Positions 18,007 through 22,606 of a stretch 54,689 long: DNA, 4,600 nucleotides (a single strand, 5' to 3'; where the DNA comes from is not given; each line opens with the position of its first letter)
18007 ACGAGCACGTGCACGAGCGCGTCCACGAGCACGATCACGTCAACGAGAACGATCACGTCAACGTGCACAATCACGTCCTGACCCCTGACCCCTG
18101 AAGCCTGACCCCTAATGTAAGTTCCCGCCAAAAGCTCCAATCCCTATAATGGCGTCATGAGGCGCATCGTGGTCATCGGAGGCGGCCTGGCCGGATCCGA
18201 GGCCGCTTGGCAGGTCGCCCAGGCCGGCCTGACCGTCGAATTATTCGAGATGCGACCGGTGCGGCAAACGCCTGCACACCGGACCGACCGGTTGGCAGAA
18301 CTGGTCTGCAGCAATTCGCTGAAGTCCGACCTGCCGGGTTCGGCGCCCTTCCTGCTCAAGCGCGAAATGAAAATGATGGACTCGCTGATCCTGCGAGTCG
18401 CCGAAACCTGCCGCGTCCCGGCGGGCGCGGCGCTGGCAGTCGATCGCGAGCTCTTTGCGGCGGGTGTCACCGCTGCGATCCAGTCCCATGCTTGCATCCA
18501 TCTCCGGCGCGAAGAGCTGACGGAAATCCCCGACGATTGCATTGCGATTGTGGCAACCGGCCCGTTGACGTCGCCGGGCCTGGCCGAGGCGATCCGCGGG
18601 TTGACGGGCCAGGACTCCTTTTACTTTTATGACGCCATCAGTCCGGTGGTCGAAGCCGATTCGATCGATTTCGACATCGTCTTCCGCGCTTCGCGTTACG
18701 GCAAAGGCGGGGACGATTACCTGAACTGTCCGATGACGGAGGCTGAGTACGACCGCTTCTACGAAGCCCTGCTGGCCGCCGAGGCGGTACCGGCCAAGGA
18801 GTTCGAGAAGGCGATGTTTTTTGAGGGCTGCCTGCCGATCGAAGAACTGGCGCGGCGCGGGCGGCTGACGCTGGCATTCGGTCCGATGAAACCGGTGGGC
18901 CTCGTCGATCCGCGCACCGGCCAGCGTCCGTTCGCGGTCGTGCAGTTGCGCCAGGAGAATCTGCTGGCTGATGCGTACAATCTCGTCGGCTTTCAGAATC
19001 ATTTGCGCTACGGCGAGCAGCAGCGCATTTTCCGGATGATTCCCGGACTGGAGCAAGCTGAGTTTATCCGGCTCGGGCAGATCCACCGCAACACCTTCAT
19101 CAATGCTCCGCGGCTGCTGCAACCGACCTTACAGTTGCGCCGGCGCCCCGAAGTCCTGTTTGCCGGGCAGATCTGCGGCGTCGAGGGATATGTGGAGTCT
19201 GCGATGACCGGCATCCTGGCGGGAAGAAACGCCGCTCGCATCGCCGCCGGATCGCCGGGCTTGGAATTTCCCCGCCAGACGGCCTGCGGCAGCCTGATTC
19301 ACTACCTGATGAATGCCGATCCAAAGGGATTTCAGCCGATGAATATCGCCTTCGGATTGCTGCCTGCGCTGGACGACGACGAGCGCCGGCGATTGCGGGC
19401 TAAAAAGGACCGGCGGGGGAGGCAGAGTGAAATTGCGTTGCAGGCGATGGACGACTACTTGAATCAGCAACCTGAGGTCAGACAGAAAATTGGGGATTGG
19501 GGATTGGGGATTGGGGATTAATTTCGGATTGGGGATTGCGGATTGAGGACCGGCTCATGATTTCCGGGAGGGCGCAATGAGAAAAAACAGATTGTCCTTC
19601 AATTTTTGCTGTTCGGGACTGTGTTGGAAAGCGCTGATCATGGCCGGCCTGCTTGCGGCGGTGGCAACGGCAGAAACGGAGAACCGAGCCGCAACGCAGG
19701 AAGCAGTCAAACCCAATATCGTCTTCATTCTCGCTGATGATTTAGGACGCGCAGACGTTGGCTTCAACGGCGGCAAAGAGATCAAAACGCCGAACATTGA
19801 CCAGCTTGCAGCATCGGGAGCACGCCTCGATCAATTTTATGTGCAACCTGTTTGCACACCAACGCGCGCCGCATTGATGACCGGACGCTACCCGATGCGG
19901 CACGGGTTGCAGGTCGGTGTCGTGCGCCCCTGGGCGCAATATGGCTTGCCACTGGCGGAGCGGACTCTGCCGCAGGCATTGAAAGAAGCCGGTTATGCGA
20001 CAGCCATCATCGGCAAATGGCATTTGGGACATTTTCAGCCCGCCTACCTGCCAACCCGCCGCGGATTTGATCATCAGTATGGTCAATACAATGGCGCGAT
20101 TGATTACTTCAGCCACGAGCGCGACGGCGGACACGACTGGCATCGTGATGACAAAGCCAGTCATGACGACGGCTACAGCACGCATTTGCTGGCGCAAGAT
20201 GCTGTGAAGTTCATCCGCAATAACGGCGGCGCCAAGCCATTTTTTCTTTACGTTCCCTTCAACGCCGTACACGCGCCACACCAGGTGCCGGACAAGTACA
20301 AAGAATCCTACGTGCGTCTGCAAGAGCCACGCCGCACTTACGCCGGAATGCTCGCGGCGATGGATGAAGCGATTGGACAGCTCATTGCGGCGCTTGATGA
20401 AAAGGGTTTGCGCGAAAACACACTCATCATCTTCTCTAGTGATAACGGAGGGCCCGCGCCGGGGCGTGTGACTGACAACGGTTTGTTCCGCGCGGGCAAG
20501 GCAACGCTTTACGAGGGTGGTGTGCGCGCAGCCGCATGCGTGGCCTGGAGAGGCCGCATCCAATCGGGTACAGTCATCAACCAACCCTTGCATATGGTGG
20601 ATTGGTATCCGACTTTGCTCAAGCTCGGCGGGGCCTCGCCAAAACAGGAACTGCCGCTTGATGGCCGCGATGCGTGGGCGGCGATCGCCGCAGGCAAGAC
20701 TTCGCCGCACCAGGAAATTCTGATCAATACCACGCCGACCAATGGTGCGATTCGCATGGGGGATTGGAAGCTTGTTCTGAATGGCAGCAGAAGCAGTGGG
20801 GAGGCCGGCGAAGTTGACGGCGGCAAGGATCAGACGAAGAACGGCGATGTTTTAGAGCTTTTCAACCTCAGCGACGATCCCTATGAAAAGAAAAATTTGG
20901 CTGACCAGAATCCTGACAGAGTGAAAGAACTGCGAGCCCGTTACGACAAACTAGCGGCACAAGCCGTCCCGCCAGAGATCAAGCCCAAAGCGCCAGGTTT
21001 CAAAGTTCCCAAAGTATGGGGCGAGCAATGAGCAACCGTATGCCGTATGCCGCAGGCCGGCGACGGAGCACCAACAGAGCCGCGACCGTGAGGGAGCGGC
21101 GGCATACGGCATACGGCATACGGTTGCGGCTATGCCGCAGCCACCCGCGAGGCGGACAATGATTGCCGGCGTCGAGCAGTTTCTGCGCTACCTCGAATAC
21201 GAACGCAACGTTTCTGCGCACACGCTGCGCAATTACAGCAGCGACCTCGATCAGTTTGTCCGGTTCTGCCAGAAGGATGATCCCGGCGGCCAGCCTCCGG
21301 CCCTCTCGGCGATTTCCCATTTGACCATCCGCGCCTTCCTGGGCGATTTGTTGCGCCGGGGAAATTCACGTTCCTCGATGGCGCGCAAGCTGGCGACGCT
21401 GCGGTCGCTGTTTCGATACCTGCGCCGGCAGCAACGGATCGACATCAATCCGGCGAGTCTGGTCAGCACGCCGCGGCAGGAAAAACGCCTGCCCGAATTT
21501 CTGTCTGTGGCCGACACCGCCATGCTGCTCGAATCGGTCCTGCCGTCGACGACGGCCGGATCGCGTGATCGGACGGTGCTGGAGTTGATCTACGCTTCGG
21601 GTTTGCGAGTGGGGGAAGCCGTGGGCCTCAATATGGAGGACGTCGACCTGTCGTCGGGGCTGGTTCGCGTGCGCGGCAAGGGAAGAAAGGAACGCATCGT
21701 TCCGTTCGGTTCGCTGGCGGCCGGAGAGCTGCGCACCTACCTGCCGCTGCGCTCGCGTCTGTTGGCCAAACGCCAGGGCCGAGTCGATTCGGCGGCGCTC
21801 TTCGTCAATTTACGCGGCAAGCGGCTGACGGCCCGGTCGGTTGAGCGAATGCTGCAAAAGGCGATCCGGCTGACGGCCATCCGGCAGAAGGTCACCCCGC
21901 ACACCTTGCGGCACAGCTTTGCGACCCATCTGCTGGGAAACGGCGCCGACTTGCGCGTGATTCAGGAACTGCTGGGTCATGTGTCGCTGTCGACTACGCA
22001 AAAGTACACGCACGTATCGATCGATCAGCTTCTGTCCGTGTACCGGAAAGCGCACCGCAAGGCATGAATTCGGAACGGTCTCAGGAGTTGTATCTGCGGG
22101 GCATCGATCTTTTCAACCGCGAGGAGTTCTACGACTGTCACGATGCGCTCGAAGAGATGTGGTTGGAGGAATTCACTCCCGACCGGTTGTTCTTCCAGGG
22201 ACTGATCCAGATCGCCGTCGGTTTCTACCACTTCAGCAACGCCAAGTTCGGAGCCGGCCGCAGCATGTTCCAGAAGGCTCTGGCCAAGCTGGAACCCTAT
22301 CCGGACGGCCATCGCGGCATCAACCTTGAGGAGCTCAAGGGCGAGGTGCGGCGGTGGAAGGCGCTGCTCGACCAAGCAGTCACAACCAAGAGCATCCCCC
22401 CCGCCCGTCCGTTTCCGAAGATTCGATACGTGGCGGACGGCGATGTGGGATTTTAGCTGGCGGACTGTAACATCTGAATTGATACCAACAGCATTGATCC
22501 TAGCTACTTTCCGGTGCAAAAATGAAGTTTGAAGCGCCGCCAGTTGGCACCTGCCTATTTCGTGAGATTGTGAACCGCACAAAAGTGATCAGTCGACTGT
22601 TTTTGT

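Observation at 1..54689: Intergenic space is saturated with hairpin-forming tandem heptanucleotide arrays (STRR/REPIN-like mosaic elements)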

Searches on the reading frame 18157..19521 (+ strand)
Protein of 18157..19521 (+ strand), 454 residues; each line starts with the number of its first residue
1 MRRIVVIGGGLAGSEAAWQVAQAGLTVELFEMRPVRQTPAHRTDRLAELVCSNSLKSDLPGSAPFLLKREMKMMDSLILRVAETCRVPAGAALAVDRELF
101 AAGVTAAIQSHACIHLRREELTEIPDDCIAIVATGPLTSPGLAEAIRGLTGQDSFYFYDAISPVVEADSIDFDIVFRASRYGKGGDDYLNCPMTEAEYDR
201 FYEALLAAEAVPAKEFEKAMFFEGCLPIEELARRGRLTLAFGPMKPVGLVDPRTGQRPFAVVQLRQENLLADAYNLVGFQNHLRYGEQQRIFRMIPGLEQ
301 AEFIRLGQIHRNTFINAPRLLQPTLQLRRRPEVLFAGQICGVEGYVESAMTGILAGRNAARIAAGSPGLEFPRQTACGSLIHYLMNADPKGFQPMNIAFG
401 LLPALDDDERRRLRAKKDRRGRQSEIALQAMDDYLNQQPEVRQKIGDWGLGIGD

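Call 9: search_protein_families(library=pfam, proteins=[window:18157-19521:+])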
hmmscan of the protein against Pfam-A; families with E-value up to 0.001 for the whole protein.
window:18157-19521:+ (454 aa): 6 families
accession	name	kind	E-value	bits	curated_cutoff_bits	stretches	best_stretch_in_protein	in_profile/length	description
PF01134.28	GIDA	-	9.1e-94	315.1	22.1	1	4-365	2-389/391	Glucose inhibited division protein A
PF13450.12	NAD_binding_8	-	2.9e-05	24.7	21.9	1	6-34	1-29/68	NAD(P)-binding Rossmann-like domain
PF01266.30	DAO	-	4.2e-05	23.7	27.9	1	3-36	1-35/353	FAD dependent oxidoreductase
PF07992.20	Pyr_redox_2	-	0.00029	20.8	26.1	1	3-34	2-175/291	Pyridine nucleotide-disulphide oxidoreductase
PF01262.27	AlaDh_PNT_C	-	0.00041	20.3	23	1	3-41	30-68/214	Alanine dehydrogenase/PNT, C-terminal domain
PF12831.13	FAD_oxidored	-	0.0009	19.1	27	0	4-34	2-32/416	FAD dependent oxidoreductase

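Call 12: find_homologous_proteins(query=window:18157-19521:+, max_evalue=1e-50)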
Query window:18157-19521:+ (454 aa): 8000 proteins with E <= 1e-50 among 8000 candidates; the best 120 are listed.
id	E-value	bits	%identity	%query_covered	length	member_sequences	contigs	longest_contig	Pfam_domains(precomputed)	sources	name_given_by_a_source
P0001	4.3e-288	973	96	99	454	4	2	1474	PF13450.13,PF01134.29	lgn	-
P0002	8.7e-230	781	79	95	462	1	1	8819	PF01266.31,PF13450.13,PF01134.29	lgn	-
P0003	9.8e-190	649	67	95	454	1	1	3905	PF01266.31,PF13450.13,PF01262.28,PF01134.29,PF12831.14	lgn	-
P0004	1.1e-188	646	66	96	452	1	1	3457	PF13450.13,PF00890.31,PF01262.28,PF01134.29,PF12831.14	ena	-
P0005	1.4e-188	645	65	96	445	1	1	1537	PF01266.31,PF13450.13,PF01134.29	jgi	jgi:methylenetetrahydrofolate--tRNA-(uracil-5-)-methyltransferase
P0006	1.2e-187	642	66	95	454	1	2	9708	PF01266.31,PF13450.13,PF07992.21,PF01262.28,PF01134.29,PF12831.14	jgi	jgi:methylenetetrahydrofolate--tRNA-(uracil-5-)-methyltransferase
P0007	1.5e-187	642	67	95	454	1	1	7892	PF01266.31,PF13450.13,PF01134.29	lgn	-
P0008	3.5e-187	641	65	96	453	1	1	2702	PF01266.31,PF07992.21,PF01262.28,PF01134.29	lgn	-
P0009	4.3e-187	640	65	96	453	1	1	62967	PF01266.31,PF13450.13,PF01262.28,PF01134.29,PF12831.14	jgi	jgi:methylenetetrahydrofolate--tRNA-(uracil-5-)-methyltransferase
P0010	4.3e-187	640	64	98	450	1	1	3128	PF01266.31,PF00890.31,PF07992.21,PF01262.28,PF01134.29,PF12831.14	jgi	jgi:methylenetetrahydrofolate--tRNA-(uracil-5-)-methyltransferase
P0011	8.1e-187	639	67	96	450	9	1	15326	PF01266.31,PF07992.21,PF03486.21,PF01262.28,PF01134.29,PF12831.14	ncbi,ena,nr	ncbi:MAG: methylenetetrahydrofolate--tRNA-(uracil(54)-C(5))-methyltransferase (FADH(2)-oxidizing) Tr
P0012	1.0e-186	639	64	97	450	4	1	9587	PF01266.31,PF13450.13,PF00890.31,PF07992.21,PF01262.28,PF01134.29,PF12831.14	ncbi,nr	ncbi:MAG TPA: methylenetetrahydrofolate--tRNA-(uracil(54)-C(5))-methyltransferase (FADH(2)-oxidizing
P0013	2.1e-186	638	65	96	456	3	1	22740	PF13450.13,PF01134.29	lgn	-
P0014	2.7e-186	638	66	95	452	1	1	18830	PF01134.29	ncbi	-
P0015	4.3e-186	637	66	96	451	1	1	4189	PF01262.28,PF01134.29,PF12831.14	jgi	-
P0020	1.2e-185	636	65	95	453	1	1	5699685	PF01266.31,PF01262.28,PF01134.29,PF12831.14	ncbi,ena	-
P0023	3.3e-185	634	65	95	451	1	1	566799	PF01266.31,PF13450.13,PF00890.31,PF01134.29,PF12831.14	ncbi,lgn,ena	-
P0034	3.8e-184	631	65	96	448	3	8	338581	PF01266.31,PF13450.13,PF00890.31,PF01262.28,PF01134.29,PF12831.14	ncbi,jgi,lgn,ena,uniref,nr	ncbi:methylenetetrahydrofolate--tRNA-(uracil(54)-C(5))-methyltransferase (FADH(2)-oxidizing) TrmFO [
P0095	1.4e-181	622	64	96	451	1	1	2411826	PF01266.31,PF07992.21,PF03486.21,PF01262.28,PF01134.29,PF12831.14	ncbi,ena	-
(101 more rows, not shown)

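Call 26: find_encoding_contigs(protein=P0002, flank=10000)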
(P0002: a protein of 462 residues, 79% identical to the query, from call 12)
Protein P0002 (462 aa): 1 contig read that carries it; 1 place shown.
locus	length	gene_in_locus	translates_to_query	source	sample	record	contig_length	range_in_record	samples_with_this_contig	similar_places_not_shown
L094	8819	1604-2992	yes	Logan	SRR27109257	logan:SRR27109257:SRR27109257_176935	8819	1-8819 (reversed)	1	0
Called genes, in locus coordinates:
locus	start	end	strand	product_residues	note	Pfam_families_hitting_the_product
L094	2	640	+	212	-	?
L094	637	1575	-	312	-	PF02423:OCD_Mu_crystall, PF01488:Shikimate_DH (weak)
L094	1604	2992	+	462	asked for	PF01134:GIDA, PF01266:DAO (weak), PF13450:NAD_binding_8 (weak)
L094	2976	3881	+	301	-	PF02899:Phage_int_SAM_1, PF13495:Phage_int_SAM_4 (weak), PF00589:Phage_integrase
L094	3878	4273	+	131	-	PF03745:DUF309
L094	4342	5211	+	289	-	PF02353:CMAS, PF01209:Ubie_methyltran, PF05175:MTS, PF13489:Methyltransf_23, PF13847:Methyltransf_31, PF08241:Methyltransf_11, PF08242:Methyltransf_12, PF13649:Methyltransf_25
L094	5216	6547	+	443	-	-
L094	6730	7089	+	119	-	PF00829:Ribosomal_L21p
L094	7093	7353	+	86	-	PF01016:Ribosomal_L27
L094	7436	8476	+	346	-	PF01018:GTP1_OBG, PF03193:RsgA_GTPase (faint), PF01926:MMR_HSR1, PF02421:FeoB_N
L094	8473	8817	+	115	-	?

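Call 27: find_encoding_contigs(protein=P0001, flank=10000)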
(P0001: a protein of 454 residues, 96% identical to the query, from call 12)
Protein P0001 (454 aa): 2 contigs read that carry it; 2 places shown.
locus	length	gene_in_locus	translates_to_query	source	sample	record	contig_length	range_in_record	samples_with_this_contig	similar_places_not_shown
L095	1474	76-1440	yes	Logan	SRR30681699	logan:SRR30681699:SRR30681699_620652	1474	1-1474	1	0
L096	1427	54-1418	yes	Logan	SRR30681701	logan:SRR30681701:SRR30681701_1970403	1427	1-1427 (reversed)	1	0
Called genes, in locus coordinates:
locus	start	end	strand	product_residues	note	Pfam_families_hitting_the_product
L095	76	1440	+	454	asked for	PF01134:GIDA, PF13450:NAD_binding_8 (faint)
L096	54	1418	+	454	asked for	PF01134:GIDA, PF13450:NAD_binding_8 (faint)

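Call 34: list_cluster_members(proteins=[P0011, P0020, P0034, P0023, P0014, P0095])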
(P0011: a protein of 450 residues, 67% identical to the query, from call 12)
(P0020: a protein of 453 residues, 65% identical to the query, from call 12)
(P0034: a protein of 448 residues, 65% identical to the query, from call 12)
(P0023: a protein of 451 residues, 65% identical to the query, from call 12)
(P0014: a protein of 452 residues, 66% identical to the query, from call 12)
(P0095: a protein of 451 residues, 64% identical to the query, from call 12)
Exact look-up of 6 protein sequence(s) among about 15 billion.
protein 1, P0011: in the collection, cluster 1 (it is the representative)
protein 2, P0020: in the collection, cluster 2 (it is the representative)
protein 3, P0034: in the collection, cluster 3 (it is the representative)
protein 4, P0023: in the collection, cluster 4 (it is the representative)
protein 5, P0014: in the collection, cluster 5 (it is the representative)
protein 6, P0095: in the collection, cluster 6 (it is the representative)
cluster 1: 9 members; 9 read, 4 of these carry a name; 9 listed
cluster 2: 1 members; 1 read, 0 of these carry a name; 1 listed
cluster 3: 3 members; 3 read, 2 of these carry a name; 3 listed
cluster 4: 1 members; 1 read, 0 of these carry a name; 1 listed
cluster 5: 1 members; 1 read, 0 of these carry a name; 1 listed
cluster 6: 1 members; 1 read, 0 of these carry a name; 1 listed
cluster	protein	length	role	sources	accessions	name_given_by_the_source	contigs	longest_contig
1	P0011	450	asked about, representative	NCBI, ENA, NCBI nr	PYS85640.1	MAG: methylenetetrahydrofolate--tRNA-(uracil(54)-C(5))-methyltransferase ...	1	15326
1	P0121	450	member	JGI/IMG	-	methylenetetrahydrofolate--tRNA-(uracil-5-)-methyltransferase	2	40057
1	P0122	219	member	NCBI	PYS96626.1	MAG: methylenetetrahydrofolate--tRNA-(uracil(54)-C(5))-methyltransferase ...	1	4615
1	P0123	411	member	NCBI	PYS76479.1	MAG: methylenetetrahydrofolate--tRNA-(uracil(54)-C(5))-methyltransferase ...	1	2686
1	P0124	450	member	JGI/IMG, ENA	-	-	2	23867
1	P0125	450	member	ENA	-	-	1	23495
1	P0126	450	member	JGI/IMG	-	-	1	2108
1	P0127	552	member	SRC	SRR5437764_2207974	-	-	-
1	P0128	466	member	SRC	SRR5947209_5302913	-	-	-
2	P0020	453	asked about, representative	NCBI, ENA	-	-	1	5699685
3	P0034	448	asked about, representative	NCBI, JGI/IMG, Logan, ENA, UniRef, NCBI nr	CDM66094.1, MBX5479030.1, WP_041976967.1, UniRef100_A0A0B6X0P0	methylenetetrahydrofolate--tRNA-(uracil(54)-C(5))-methyltransferase (FADH(2)-oxidizing) ... | methylenetetrahydrofolate--tRNA-(uracil-5-)-methyltransferase | Methylenetetrahydrofolate--tRNA-(uracil-5-)-methyltransferase TrmFO n=1 Tax=Pyrinomonas ...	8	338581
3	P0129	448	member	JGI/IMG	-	methylenetetrahydrofolate--tRNA-(uracil-5-)-methyltransferase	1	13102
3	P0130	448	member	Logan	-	-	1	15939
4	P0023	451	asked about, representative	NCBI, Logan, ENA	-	-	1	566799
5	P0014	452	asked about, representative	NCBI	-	-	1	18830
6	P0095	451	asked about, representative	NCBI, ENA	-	-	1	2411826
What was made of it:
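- On Cyanobacterial STRR: The best named TrmFO relative is Pyrinomonas (call 34).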

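Call 35: find_encoding_contigs(protein=P0034, flank=10000, max_places=3)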
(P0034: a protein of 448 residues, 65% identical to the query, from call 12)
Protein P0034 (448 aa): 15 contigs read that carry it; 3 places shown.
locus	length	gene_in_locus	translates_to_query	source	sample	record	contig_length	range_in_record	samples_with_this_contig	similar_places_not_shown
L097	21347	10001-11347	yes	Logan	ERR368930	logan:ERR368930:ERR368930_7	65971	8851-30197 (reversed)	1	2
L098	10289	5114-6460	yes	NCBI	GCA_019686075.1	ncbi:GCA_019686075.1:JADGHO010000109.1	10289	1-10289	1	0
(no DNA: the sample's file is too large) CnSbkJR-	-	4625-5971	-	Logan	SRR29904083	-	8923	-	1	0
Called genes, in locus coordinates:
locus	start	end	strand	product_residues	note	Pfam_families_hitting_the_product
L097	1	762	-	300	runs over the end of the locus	PF11604:CusF_Ec, PF02630:SCO1-SenC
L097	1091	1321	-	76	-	-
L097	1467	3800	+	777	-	PF07719:TPR_2 (faint), PF13181:TPR_8 (faint), PF13424:TPR_12, PF00158:Sigma54_activat, PF14532:Sigma54_activ_2, PF07728:AAA_5, PF25601:AAA_lid_14, PF02954:HTH_8, +2 more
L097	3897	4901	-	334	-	PF00561:Abhydrolase_1, PF12697:Abhydrolase_6, PF12146:Hydrolase_4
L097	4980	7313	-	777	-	PF10150:RNase_E_G, PF20833:RNase_E_G_Thio (weak)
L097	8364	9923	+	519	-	-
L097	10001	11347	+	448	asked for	PF00890:FAD_binding_2 (faint), PF01134:GIDA, PF01262:AlaDh_PNT_C (faint), PF01266:DAO (weak), PF12831:FAD_oxidored (weak), PF13450:NAD_binding_8 (weak)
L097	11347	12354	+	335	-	PF00092:VWA, PF13519:VWA_2, PF13768:VWA_3 (weak)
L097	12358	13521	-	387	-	PF00155:Aminotran_1_2, PF00266:Aminotran_5 (weak)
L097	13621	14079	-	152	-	PF02566:OsmC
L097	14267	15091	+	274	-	PF05721:PhyH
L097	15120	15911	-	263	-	PF23441:SDR, PF00106:adh_short, PF08659:KR, PF13561:adh_short_C2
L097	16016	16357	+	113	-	-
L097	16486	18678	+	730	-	PF13620:CarboxypepD_reg, PF13715:CarbopepD_reg_2, PF14686:fn3_3 (weak), PF07715:Plug, PF00593:TonB_dep_Rec_b-barrel, PF14905:OMP_b-brl_3 (weak)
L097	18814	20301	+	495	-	PF05299:Peptidase_M61 (weak)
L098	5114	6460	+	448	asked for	PF00890:FAD_binding_2 (faint), PF01134:GIDA, PF01262:AlaDh_PNT_C (faint), PF01266:DAO (weak), PF12831:FAD_oxidored (weak), PF13450:NAD_binding_8 (weak)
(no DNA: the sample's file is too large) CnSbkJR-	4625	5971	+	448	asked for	PF00890:FAD_binding_2 (faint), PF01134:GIDA, PF01262:AlaDh_PNT_C (faint), PF01266:DAO (weak), PF12831:FAD_oxidored (weak), PF13450:NAD_binding_8 (weak)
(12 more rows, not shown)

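Call 36: find_encoding_contigs(protein=P0020, flank=10000, max_places=2)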
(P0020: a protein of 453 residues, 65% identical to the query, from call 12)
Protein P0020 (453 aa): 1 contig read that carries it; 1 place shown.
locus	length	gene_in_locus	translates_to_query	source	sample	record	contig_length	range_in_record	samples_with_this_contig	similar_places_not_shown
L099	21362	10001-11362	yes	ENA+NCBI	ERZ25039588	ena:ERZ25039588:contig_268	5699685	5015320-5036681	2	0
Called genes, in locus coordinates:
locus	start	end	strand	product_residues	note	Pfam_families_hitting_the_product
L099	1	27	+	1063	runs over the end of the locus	PF25852:DUF6242_C (faint), PF02012:BNR (faint), PF13088:BNR_2 (faint), PF15902:Sortilin-Vps10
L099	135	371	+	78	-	PF04255:DUF433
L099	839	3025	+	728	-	PF01804:Penicil_amidase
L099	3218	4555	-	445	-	PF03572:Peptidase_S41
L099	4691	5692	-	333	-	PF13620:CarboxypepD_reg (weak), PF21033:RMD1-3 (faint), PF00515:TPR_1 (faint), PF07719:TPR_2 (faint), PF13174:TPR_6 (faint), PF13424:TPR_12 (weak), PF13414:TPR_11, PF13432:TPR_16 (weak), +5 more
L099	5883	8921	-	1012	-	PF13620:CarboxypepD_reg, PF13715:CarbopepD_reg_2 (weak), PF17210:SdrD_B (faint), PF25183:OMP_b-brl_4, PF00593:TonB_dep_Rec_b-barrel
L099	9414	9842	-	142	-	PF13474:SnoaL_3, PF14534:DUF4440 (weak)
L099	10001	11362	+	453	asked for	PF01134:GIDA, PF01262:AlaDh_PNT_C (weak), PF01266:DAO (weak), PF12831:FAD_oxidored (faint)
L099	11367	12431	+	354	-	PF00092:VWA, PF13519:VWA_2, PF13768:VWA_3 (weak)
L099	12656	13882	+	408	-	PF01244:Peptidase_M19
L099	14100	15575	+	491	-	PF00561:Abhydrolase_1, PF12146:Hydrolase_4 (faint), PF08386:Abhydrolase_4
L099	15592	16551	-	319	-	PF01218:Coprogen_oxidas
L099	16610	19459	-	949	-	PF00246:Peptidase_M14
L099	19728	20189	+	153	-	PF01814:Hemerythrin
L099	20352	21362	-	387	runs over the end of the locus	PF01168:Ala_racemase_N, PF14031:D-ser_dehydrat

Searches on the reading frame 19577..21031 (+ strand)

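Call 9: search_protein_families(library=pfam, proteins=[window:19577-21031:+])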
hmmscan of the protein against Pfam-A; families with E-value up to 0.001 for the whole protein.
window:19577-21031:+ (484 aa): 4 families
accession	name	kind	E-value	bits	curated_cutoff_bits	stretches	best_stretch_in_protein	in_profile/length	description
PF00884.28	Sulfatase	-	2e-65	221.5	25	1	46-352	1-300/301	Sulfatase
PF01663.27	Phosphodiest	-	1.3e-10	41.8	23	1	68-292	18-221/342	Type I phosphodiesterase / nucleotide pyrophosphatase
PF14707.11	Sulfatase_C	-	3.6e-06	28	30.9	1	376-462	1-91/127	C-terminal region of aryl-sulfatase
PF16347.10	SGSH_C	-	0.00013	22.6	29.3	0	308-358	8-58/154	N-sulphoglucosamine sulphohydrolase, C-terminal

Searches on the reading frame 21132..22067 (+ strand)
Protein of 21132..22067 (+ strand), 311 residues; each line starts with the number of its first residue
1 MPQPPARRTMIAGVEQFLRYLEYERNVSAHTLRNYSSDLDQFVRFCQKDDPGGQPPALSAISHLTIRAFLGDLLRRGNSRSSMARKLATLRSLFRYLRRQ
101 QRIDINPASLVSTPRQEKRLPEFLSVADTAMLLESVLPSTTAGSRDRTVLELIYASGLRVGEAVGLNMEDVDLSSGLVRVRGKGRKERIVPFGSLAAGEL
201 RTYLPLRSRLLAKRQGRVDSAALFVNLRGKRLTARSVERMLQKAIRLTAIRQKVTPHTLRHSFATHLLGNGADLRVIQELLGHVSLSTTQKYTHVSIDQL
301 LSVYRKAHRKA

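Call 9: search_protein_families(library=pfam, proteins=[window:21132-22067:+])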
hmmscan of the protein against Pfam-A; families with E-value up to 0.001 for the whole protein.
window:21132-22067:+ (311 aa): 4 families
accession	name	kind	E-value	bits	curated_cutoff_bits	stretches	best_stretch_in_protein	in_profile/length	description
PF00589.27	Phage_integrase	-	2.2e-43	148.4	27.1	1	140-296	18-169/172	Phage integrase family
PF02899.23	Phage_int_SAM_1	-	5.9e-21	75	22.3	1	14-101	1-83/83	Phage integrase, N-terminal SAM-like domain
PF13495.12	Phage_int_SAM_4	-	5.1e-08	33.6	27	1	15-98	3-79/85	Phage integrase, N-terminal SAM-like domain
PF13102.12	Phage_int_SAM_5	-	0.00037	21.3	22.3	0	22-107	12-92/98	Phage integrase SAM-like domain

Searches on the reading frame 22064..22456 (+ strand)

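Call 47: search_protein_families(library=pfam, proteins=[window:22064-22456:+], max_evalue=0.01)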
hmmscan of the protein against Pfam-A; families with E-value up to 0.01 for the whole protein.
window:22064-22456:+ (130 aa): 1 family
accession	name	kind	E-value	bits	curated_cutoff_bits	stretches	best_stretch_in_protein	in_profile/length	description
PF03745.19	DUF309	-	3.1e-21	75.2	27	1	11-62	2-53/59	Domain of unknown function (DUF309)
